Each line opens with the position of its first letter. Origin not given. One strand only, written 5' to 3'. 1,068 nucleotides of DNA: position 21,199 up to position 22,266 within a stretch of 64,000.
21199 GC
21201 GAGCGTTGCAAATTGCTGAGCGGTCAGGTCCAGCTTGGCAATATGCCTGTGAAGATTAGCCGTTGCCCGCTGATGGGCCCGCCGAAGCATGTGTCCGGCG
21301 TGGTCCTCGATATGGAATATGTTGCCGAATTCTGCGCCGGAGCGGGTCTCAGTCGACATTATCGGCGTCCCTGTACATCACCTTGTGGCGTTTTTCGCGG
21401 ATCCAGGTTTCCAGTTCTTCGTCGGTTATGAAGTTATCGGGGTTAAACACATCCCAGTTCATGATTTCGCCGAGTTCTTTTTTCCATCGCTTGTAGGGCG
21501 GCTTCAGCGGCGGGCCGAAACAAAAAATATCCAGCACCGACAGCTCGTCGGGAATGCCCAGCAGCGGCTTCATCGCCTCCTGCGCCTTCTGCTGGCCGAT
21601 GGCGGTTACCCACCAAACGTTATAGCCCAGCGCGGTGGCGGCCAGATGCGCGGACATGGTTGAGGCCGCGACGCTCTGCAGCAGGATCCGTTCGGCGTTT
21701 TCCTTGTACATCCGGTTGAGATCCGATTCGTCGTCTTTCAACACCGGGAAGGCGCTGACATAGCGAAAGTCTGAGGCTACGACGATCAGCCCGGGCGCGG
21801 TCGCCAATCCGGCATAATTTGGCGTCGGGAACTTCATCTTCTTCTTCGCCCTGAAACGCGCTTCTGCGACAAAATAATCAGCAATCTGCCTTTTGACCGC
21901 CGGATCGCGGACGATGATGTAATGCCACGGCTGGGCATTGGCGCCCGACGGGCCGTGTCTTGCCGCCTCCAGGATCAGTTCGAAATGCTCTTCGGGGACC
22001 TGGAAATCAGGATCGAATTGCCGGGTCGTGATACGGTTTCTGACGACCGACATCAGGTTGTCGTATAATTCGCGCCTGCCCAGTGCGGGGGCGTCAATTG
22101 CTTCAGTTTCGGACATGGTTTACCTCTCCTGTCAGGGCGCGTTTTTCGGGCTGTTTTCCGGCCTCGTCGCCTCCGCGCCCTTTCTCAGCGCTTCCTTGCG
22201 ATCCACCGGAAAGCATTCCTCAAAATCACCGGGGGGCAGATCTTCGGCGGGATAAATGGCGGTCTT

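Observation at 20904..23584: rdhA-like / nitroreductase / marR operon with no rdhB anchor and no Tat signal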

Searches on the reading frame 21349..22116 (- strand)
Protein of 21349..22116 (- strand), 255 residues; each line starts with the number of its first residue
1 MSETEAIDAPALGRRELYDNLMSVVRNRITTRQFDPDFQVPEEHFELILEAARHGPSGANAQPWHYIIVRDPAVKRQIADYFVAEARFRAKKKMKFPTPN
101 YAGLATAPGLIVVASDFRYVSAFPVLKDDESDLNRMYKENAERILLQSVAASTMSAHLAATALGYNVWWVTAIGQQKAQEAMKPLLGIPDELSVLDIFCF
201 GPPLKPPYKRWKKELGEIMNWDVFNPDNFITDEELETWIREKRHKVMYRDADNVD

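Call 3: search_protein_families(library=pfam, proteins=[window:21349-22116:-], max_evalue=0.01)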
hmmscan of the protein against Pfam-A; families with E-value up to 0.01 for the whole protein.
window:21349-22116:- (255 aa): 2 families
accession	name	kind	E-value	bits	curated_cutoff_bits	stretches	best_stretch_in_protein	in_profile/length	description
PF00881.29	Nitroreductase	-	1.8e-25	90.5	23.5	1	25-201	1-166/167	Nitroreductase family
PF14512.11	TM1586_NiRdase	-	0.00015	21.9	27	0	42-75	157-190/215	Putative TM nitroreductase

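Call 4: search_protein_families(library=ncbifam, proteins=[window:21349-22116:-], max_evalue=0.01)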
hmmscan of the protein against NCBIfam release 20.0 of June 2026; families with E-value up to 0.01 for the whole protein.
window:21349-22116:- (255 aa): 7 families
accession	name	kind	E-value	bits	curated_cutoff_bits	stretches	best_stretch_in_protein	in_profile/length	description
TIGR02476.1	BluB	equivalog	8.3e-16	58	150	1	20-203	8-180/205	5,6-dimethylbenzimidazole synthase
NF008275.0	PRK11053.1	equivalog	3.3e-12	46.4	227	1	20-83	2-65/217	oxygen-insensitive NAD(P)H nitroreductase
NF003768.0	PRK05365.1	equivalog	8.2e-09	35.2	152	1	24-167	17-147/200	malonic semialdehyde reductase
NF008033.1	PRK10765.1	equivalog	0.00011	21.7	223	0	139-210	96-167/240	oxygen-insensitive NADPH nitroreductase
NF005901.0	PRK07877.1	equivalog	0.0018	16.6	476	1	38-67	370-399/722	Rv1355c family protein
NF008088.0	PRK10828.1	equivalog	0.0022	17.5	183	0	23-76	6-57/183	NAD(P)H nitroreductase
NF009810.0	PRK13294.1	equivalog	0.0076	15.2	304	0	22-217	255-444/449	coenzyme F420-0:L-glutamate ligase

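Call 6: search_solved_structures(query=window:21349-22116:-, max_evalue=0.001, show_alignments=2)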
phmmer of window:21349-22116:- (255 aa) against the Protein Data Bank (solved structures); distinct sequences matched with E-value up to 0.001: 59.
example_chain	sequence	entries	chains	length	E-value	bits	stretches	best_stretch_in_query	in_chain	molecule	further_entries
4dn2_A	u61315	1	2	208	3.5e-15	59.6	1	12-222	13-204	Nitroreductase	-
4g8s_A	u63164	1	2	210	3e-11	46.7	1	12-205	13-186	Nitroreductase family protein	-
3ge5_A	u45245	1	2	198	7.7e-09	38.8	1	25-79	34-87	putative NAD(P)H:FMN oxidoreductase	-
7jh4_A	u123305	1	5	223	1.1e-08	38.3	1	20-79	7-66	NAD(P)H-dependent oxidoreductase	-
9gjx_A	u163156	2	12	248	1.2e-08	38.2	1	21-78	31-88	NADH-dependent nitro/flavin oxidoreductase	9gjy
8cqt_A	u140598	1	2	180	1.8e-08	37.6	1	22-75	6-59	Putative NADH dehydrogenase/NAD(P)H nitroreductase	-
7rzp_A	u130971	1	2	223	1.8e-08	37.6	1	20-221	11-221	Dihydropteridine reductase, NAD(P)H-dependent, oxygen-insensitive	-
1vfr_A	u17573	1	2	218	1.8e-08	37.6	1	25-88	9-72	NAD(P)H:FMN OXIDOREDUCTASE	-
1v5y_A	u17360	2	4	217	1.9e-08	37.5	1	25-88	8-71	Major NAD(P)H-flavin oxidoreductase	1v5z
7s1a_A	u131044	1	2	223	2.5e-08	37.2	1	20-221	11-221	Putative NAD(P)H nitroreductase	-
7t2z_A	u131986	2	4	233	2.8e-08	37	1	20-221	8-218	Putative NAD(P)H nitroreductase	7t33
8q5g_A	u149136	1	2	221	3.1e-08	36.8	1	28-82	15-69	NAD(P)H-dependent oxidoreductase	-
7s14_A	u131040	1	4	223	3.3e-08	36.7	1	20-221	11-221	Putative NAD(P)H nitroreductase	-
7ldq_A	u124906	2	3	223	4e-08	36.5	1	20-221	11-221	NAD(P)H-dependent oxidoreductase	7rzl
8qyg_A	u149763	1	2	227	4.2e-08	36.4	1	22-82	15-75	NAD(P)H-dependent oxidoreductase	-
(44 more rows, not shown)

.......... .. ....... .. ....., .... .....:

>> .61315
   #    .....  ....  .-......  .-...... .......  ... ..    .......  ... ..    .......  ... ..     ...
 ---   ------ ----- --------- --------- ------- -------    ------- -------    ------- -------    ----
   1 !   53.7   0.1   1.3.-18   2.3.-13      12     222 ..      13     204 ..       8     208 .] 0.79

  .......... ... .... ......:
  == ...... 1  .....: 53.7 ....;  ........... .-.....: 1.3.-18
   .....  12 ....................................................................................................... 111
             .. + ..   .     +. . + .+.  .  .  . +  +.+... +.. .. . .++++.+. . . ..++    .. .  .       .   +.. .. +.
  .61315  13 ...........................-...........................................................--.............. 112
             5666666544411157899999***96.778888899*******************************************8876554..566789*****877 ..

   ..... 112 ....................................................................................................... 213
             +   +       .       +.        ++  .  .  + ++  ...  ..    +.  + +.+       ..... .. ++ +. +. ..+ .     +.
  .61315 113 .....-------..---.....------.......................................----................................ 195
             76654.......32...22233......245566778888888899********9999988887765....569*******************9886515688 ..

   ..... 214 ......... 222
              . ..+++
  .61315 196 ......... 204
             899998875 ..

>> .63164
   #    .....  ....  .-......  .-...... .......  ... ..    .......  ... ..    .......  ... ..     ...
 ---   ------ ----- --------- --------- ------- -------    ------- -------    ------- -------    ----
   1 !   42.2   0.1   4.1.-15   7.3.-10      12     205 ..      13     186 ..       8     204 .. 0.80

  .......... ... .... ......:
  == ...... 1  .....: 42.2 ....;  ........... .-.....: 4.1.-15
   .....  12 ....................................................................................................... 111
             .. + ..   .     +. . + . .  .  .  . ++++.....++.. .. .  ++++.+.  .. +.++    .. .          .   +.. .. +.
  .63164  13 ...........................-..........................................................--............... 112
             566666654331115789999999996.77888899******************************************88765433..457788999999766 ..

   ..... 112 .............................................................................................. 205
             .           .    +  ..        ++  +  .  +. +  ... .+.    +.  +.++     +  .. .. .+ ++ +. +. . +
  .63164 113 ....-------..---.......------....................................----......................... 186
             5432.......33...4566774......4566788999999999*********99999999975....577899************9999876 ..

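Call 14: find_encoding_contigs(protein=window:21349-22116:-, flank=8000, max_places=6)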
Protein window:21349-22116:- (255 aa): 2 contigs read that carry it; 2 places shown.
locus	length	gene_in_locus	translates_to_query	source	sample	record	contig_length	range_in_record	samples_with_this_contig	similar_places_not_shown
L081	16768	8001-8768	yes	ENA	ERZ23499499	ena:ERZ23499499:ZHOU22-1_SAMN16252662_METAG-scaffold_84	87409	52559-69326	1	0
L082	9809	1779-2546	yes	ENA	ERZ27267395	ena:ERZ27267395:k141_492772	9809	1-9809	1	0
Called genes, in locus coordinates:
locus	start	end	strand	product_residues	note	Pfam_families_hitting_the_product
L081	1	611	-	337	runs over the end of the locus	PF04909:Amidohydro_2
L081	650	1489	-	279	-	PF01977:UbiD, PF20696:UbiD_C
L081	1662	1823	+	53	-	-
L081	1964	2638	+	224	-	PF00440:TetR_N, PF14246:TetR_C_7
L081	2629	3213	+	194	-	PF02441:Flavoprotein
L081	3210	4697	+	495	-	PF00171:Aldedh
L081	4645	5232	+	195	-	PF09523:DUF2390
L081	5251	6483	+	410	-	PF11376:DUF3179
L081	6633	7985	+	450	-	PF12838:Fer4_7 (weak), PF13484:Fer4_16 (faint)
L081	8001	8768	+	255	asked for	PF00881:Nitroreductase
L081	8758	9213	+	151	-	PF22381:Staph_reg_Sar_Rot (weak), PF12802:MarR_2, PF01047:MarR, PF13463:HTH_27 (weak)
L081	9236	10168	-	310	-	PF00248:Aldo_ket_red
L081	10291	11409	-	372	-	PF01717:Meth_synt_2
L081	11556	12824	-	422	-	PF00126:HTH_1, PF03466:LysR_substrate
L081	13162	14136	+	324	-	PF00389:2-Hacid_dh, PF02826:2-Hacid_dh_C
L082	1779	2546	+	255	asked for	PF00881:Nitroreductase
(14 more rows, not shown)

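Call 19: find_homologous_proteins(query=window:21349-22116:-, max_evalue=0.00001)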
Query window:21349-22116:- (255 aa): 3205 proteins with E <= 0.00001 among 4152 candidates; the best 120 are listed.
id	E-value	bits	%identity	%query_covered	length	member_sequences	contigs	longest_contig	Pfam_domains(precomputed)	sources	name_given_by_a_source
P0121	2.0e-170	583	100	100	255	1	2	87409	PF00881.30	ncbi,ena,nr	ncbi:MAG: nitroreductase family protein [Proteobacteria bacterium]|nr:nitroreductase family protein 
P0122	1.0e-157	541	93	100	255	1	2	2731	PF00881.30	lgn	-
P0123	9.9e-156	535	91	100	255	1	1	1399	PF00881.30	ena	-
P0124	1.9e-153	527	91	100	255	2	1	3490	PF00881.30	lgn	-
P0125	2.9e-152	524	89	100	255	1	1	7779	PF00881.30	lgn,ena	-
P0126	4.3e-149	513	88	98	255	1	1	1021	PF00881.30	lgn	-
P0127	2.9e-145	501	87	96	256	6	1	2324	PF00881.30,PF14512.12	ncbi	-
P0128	1.1e-137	476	80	98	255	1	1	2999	PF00881.30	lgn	-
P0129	6.6e-137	473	80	100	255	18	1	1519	PF00881.30,PF14512.12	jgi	jgi:nitroreductase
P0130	2.4e-133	462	80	96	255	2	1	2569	PF00881.30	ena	-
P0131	8.4e-133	460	78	96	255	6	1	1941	PF00881.30,PF14512.12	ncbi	-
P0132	1.8e-132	459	76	100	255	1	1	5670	PF00881.30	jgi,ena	-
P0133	2.0e-132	459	79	96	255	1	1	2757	PF00881.30,PF14512.12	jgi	jgi:nitroreductase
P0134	4.1e-132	458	78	100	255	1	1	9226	PF00881.30,PF14512.12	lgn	-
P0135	4.9e-132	457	79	96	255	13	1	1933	PF00881.30,PF14512.12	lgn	-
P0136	5.5e-132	457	76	100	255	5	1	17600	PF00881.30,PF14512.12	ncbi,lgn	ncbi:MAG: nitroreductase family protein [Woeseia sp.]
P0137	6.6e-132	457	76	100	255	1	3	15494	PF00881.30,PF14512.12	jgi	jgi:nitroreductase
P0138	1.1e-131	456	78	96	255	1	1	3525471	PF00881.30,PF14512.12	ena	-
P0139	1.1e-131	456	76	100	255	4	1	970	PF00881.30,PF14512.12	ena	-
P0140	2.2e-131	455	77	100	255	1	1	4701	PF00881.30,PF14512.12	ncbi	-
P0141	2.2e-131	455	77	100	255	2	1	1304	PF00881.30,PF14512.12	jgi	-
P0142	3.2e-131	455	76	100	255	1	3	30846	PF00881.30,PF14512.12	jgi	jgi:nitroreductase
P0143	4.4e-131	454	79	96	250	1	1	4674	PF00881.30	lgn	-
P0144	6.5e-131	454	75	100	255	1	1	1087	PF00881.30,PF14512.12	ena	-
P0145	9.7e-131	453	76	100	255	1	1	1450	PF00881.30,PF14512.12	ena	-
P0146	1.1e-130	453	76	100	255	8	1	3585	PF00881.30,PF14512.12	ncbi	-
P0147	1.5e-130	452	77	97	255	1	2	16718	PF00881.30,PF14512.12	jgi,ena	-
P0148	1.9e-130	452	78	96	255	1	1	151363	PF00881.30,PF14512.12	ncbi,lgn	-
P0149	2.5e-130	452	75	100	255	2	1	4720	PF00881.30,PF14512.12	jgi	jgi:nitroreductase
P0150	2.6e-130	452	75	99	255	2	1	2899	PF00881.30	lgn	-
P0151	2.8e-130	452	75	100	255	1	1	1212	PF00881.30,PF14512.12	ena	-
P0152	2.9e-130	451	76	96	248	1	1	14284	PF00881.30,PF14512.12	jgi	-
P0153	3.8e-130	451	76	96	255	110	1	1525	PF00881.30,PF14512.12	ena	-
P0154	6.3e-130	450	75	100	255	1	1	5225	PF00881.30,PF14512.12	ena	-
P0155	8.7e-130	450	74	100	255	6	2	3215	PF00881.30,PF14512.12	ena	-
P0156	1.3e-129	449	77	100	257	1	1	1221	PF00881.30,PF14512.12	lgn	-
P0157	1.5e-129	449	74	96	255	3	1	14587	PF00881.30,PF14512.12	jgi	-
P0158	1.6e-129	449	76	100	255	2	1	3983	PF00881.30,PF14512.12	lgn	-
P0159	1.7e-129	449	74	96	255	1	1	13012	PF00881.30,PF14512.12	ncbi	-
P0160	1.8e-129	449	74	100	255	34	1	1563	PF00881.30,PF14512.12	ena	-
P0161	2.1e-129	449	75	96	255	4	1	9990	PF00881.30,PF14512.12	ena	-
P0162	2.6e-129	448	73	100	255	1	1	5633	PF00881.30,PF14512.12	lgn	-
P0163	3.3e-129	448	74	100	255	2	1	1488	PF00881.30,PF14512.12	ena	-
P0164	5.1e-129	447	76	96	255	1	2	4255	PF00881.30,PF14512.12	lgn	-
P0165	5.7e-129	447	74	100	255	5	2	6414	PF00881.30,PF14512.12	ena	-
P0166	6.5e-129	447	74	100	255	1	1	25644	PF00881.30,PF14512.12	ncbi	-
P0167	1.0e-128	446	75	100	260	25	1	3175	PF00881.30,PF14512.12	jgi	-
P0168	2.5e-128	445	74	100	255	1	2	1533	PF00881.30,PF14512.12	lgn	-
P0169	2.6e-128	445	75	96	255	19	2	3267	PF00881.30,PF14512.12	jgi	-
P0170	3.2e-128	445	76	97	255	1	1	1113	PF00881.30,PF14512.12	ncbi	-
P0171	3.3e-128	445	75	96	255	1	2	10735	PF00881.30,PF14512.12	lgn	-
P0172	3.7e-128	445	74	100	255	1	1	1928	PF00881.30,PF14512.12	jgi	jgi:5,6-dimethylbenzimidazole synthase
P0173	4.3e-128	444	77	96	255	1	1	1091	PF00881.30,PF14512.12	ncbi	-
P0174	4.5e-128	444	76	97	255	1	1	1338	PF00881.30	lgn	-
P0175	5.5e-128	444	74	100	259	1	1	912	PF00881.30,PF14512.12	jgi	jgi:nitroreductase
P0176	7.7e-128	444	76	96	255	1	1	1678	PF00881.30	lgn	-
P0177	8.4e-128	443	75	99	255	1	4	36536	PF00881.30,PF14512.12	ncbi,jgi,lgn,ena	-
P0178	8.5e-128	443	76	100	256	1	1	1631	PF00881.30,PF14512.12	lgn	-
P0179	9.6e-128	443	75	100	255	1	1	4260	PF00881.30,PF14512.12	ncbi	-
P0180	1.2e-127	443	74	100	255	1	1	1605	PF00881.30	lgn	-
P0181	2.1e-127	442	73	100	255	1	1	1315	PF00881.30,PF14512.12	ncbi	-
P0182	2.4e-127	442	75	97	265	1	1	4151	PF00881.30,PF14512.12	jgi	-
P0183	2.8e-127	442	74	99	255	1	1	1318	PF00881.30,PF14512.12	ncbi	-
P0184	2.9e-127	442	76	95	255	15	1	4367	PF00881.30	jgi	-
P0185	3.0e-127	442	76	96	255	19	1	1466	PF00881.30,PF14512.12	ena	-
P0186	3.6e-127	441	74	100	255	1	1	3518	PF00881.30,PF14512.12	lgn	-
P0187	3.8e-127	441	76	96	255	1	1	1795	PF00881.30,PF14512.12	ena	-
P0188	4.8e-127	441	75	99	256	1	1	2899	PF00881.30,PF14512.12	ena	-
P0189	6.6e-127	440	76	96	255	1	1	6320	PF00881.30,PF14512.12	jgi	-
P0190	8.9e-127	440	75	96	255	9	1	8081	PF00881.30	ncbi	-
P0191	1.5e-126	439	75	96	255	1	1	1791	PF00881.30,PF14512.12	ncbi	-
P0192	1.6e-126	439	75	100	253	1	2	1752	PF00881.30,PF14512.12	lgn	-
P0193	1.6e-126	439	75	96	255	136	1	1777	PF00881.30,PF14512.12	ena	-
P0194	1.6e-126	439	74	100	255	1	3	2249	PF00881.30,PF14512.12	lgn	-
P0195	2.0e-126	439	74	100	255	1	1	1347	PF00881.30,PF14512.12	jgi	-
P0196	2.3e-126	439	72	100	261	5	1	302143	PF00881.30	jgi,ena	-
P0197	2.6e-126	439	75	97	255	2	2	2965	PF00881.30,PF14512.12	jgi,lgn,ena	-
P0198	3.2e-126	438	77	94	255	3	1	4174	PF00881.30,PF14512.12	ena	-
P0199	3.9e-126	438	73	100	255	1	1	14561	PF00881.30,PF14512.12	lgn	-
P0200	3.9e-126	438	75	96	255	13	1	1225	PF00881.30,PF14512.12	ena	-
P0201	4.0e-126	438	78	95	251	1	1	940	PF00881.30,PF14512.12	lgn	-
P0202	4.1e-126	438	75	96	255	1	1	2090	PF00881.30,PF14512.12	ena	-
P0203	4.5e-126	438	72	100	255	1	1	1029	PF00881.30,PF14512.12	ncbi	-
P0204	4.9e-126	438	73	100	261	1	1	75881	PF00881.30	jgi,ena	-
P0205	5.3e-126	437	74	96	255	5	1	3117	PF00881.30,PF14512.12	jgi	jgi:nitroreductase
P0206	5.3e-126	437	77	95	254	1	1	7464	PF00881.30,PF14512.12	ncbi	-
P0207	6.3e-126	437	73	100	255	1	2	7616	PF00881.30,PF14512.12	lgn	-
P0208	1.0e-125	437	74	100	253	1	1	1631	PF00881.30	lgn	-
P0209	1.1e-125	436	76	97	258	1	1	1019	PF00881.30,PF14512.12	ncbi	-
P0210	1.2e-125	436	77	95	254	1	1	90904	PF00881.30,PF14512.12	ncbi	ncbi:MAG: nitroreductase family protein [Gammaproteobacteria bacterium]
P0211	1.6e-125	436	77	95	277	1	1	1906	PF00881.30,PF14512.12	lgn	-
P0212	1.9e-125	436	76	95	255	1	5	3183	PF00881.30,PF14512.12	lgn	-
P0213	2.2e-125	435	75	96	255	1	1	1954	PF00881.30,PF14512.12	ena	-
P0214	2.5e-125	435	77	97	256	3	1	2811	PF00881.30,PF14512.12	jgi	-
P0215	2.7e-125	435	74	96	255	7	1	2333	PF00881.30,PF14512.12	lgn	-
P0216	2.9e-125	435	74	98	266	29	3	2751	PF00881.30,PF14512.12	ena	-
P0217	3.1e-125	435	74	96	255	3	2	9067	PF00881.30,PF14512.12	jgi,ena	-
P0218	9.6e-125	433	76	95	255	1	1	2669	PF00881.30,PF14512.12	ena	-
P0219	9.8e-125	433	78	95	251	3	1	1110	PF00881.30,PF14512.12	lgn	-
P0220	1.2e-124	433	74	98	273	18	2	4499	PF00881.30,PF14512.12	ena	-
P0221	1.6e-124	433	73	99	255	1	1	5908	PF00881.30,PF14512.12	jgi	-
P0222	4.3e-124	431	75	95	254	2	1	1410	PF00881.30,PF14512.12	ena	-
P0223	5.3e-124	431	72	100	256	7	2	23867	PF00881.30,PF14512.12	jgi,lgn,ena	-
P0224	5.5e-124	431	77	92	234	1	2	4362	PF00881.30,PF14512.12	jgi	-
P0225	5.6e-124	431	78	93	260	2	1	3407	PF00881.30,PF14512.12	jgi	jgi:nitroreductase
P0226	5.7e-124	431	73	100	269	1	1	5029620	PF00881.30,PF14512.12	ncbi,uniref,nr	ncbi:nitroreductase family protein [Breoghania sp. L-A4]|uniref:nitroreductase family protein n=1 Ta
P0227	7.6e-124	430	72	100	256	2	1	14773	PF00881.30,PF14512.12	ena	-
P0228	1.3e-123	430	72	100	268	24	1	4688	PF00881.30,PF14512.12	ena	-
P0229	1.3e-123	430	74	98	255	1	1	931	PF00881.30,PF14512.12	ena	-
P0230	1.7e-123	429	74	95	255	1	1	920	PF00881.30,PF14512.12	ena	-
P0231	2.1e-123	429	73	100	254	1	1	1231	PF00881.30,PF14512.12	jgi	-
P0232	2.2e-123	429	71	100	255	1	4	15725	PF00881.30,PF14512.12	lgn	-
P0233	2.3e-123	429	73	98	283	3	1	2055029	PF00881.30,PF14512.12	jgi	jgi:5,6-dimethylbenzimidazole synthase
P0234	2.5e-123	429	71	100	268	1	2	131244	PF00881.30,PF14512.12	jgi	jgi:5,6-dimethylbenzimidazole synthase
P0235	2.5e-123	429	76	98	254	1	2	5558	PF00881.30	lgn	-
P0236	2.8e-123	429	74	98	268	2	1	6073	PF00881.30,PF14512.12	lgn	-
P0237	3.2e-123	428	72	99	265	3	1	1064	PF00881.30,PF14512.12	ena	-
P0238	3.5e-123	428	73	98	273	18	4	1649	PF00881.30,PF14512.12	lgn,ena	-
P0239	4.9e-123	428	73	100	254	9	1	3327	PF00881.30,PF14512.12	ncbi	ncbi:MAG: nitroreductase family protein, partial [Gammaproteobacteria bacterium]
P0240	5.1e-123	428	75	98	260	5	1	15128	PF00881.30,PF14512.12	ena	-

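Call 21: find_encoding_contigs(protein=P0226, flank=6000, max_places=2)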
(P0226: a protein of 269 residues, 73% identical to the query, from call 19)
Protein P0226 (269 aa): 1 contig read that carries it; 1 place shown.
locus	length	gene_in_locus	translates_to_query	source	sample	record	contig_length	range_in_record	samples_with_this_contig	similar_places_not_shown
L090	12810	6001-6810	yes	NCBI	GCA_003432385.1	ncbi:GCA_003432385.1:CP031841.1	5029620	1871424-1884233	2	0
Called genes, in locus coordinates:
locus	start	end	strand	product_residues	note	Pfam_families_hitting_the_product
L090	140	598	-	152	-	PF04940:BLUF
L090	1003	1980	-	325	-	PF00753:Lactamase_B (faint), PF13483:Lactamase_B_3, PF12706:Lactamase_B_2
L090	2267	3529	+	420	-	PF11899:DUF3419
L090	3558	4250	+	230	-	PF01209:Ubie_methyltran, PF01170:UPF0020 (weak), PF13489:Methyltransf_23, PF02390:Methyltransf_4, PF13847:Methyltransf_31, PF08241:Methyltransf_11, PF08242:Methyltransf_12, PF13649:Methyltransf_25, +1 more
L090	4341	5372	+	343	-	PF01717:Meth_synt_2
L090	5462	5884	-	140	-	PF00472:RF-1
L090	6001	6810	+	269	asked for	PF14512:TM1586_NiRdase (faint), PF00881:Nitroreductase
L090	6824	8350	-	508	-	PF01384:PHO4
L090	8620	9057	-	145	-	PF00293:NUDIX (weak)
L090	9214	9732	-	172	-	-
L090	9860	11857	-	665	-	PF00149:Metallophos, PF02872:5_nucleotid_C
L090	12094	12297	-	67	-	-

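Call 22: find_encoding_contigs(protein=P0138, flank=6000, max_places=2)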
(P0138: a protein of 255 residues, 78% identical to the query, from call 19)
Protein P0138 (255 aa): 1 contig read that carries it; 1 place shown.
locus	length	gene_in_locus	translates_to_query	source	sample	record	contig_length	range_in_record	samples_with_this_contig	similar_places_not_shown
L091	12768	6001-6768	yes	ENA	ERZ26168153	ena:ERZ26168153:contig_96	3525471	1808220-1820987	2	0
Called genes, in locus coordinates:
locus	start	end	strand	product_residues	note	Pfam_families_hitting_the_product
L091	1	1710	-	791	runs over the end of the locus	PF07715:Plug, PF00593:TonB_dep_Rec_b-barrel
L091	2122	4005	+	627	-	PF02776:TPP_enzyme_N, PF00205:TPP_enzyme_M, PF02775:TPP_enzyme_C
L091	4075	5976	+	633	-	PF02776:TPP_enzyme_N, PF00205:TPP_enzyme_M, PF02775:TPP_enzyme_C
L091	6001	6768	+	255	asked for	PF14512:TM1586_NiRdase (faint), PF00881:Nitroreductase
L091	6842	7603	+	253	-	-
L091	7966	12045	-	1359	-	PF28130:DUF8371 (weak)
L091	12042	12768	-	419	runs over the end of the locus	PF01637:ATPase_2 (faint), PF13191:AAA_16, PF13173:AAA_14, PF13635:DUF4143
